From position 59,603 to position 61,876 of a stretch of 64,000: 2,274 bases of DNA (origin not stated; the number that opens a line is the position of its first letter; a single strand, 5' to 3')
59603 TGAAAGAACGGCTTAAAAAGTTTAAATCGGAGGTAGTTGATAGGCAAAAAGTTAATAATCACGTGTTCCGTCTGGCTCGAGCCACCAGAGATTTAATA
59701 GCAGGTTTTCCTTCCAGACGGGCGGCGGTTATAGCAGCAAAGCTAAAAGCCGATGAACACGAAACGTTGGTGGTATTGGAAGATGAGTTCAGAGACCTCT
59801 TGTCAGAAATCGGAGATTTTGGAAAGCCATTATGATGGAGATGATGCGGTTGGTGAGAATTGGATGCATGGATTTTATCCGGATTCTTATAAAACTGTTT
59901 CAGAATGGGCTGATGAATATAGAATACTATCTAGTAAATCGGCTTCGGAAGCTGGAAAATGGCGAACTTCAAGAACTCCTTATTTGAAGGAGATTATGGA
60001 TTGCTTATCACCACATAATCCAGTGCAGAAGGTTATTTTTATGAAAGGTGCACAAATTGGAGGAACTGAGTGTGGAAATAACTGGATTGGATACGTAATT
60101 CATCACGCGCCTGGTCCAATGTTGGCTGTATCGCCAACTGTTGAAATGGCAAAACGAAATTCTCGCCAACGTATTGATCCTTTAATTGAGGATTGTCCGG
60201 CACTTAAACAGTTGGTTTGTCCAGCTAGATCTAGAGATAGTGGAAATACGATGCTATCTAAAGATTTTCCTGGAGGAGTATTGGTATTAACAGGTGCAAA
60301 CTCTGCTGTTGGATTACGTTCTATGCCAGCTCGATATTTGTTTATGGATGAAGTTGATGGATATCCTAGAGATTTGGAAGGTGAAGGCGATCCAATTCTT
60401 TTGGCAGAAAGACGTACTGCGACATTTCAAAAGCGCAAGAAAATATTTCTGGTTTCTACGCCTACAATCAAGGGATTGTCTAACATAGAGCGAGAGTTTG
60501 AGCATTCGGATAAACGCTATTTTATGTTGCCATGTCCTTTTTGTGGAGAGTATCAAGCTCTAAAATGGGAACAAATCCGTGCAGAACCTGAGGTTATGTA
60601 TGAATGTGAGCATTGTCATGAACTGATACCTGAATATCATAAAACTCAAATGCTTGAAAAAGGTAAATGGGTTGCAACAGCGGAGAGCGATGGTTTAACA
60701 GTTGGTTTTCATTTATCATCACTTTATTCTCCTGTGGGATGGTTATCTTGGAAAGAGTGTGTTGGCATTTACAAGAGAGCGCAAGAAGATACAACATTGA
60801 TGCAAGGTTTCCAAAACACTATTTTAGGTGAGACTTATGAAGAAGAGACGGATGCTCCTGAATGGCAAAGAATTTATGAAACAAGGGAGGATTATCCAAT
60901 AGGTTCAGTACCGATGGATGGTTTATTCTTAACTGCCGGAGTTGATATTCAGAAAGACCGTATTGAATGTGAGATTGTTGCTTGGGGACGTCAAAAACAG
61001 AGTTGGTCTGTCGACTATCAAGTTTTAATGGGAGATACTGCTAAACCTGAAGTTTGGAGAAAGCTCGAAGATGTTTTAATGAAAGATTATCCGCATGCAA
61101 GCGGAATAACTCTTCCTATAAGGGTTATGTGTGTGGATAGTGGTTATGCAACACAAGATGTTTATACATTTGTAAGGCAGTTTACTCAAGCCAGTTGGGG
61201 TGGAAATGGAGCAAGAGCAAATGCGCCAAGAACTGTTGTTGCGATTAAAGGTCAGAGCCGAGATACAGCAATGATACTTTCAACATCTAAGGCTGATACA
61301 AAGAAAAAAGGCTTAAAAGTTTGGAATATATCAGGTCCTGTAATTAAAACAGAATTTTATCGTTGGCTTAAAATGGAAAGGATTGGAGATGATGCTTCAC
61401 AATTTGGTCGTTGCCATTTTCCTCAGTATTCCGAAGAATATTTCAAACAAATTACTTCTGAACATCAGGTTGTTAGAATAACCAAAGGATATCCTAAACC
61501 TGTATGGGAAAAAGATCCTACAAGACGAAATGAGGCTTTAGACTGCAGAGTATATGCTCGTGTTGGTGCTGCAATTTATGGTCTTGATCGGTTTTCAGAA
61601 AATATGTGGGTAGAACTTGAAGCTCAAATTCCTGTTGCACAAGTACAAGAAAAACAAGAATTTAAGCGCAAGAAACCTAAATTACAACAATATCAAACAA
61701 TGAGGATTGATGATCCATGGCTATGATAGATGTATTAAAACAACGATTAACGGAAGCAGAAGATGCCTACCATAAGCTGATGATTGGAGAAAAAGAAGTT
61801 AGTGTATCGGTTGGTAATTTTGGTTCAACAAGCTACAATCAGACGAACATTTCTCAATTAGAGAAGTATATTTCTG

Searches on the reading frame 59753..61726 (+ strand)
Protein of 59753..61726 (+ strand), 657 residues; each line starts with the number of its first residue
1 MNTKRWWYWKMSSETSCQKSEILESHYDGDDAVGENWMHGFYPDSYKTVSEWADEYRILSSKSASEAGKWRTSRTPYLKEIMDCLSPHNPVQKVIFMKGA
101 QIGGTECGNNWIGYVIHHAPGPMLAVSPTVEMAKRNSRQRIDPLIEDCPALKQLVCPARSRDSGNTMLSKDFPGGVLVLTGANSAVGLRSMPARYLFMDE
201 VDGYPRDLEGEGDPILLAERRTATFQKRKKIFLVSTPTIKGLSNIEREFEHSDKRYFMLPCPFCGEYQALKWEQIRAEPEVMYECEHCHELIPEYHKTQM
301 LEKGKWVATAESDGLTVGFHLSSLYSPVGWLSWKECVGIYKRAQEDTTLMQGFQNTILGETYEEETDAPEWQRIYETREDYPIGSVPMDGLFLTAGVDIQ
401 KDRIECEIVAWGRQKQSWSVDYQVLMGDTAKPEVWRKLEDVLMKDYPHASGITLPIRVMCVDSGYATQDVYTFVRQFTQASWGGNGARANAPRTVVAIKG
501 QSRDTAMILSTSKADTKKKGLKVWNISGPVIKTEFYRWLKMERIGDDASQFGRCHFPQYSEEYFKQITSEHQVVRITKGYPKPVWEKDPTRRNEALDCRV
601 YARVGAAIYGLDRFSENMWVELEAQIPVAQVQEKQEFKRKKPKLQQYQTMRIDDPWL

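Call 99: search_protein_families(library=pfam, proteins=[window:59753-61726:+], max_evalue=0.001)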
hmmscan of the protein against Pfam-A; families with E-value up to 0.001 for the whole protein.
window:59753-61726:+ (657 aa): 2 families
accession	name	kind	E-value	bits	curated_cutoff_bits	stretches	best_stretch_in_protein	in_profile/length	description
PF05876.18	GpA_ATPase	-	6.5e-95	317.9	25.6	1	65-306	2-247/247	Phage terminase large subunit gpA, ATPase domain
PF20454.4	GpA_nuclease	-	4e-84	282.7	22.5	1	316-612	1-290/294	Terminase large subunit gpA, endonuclease domain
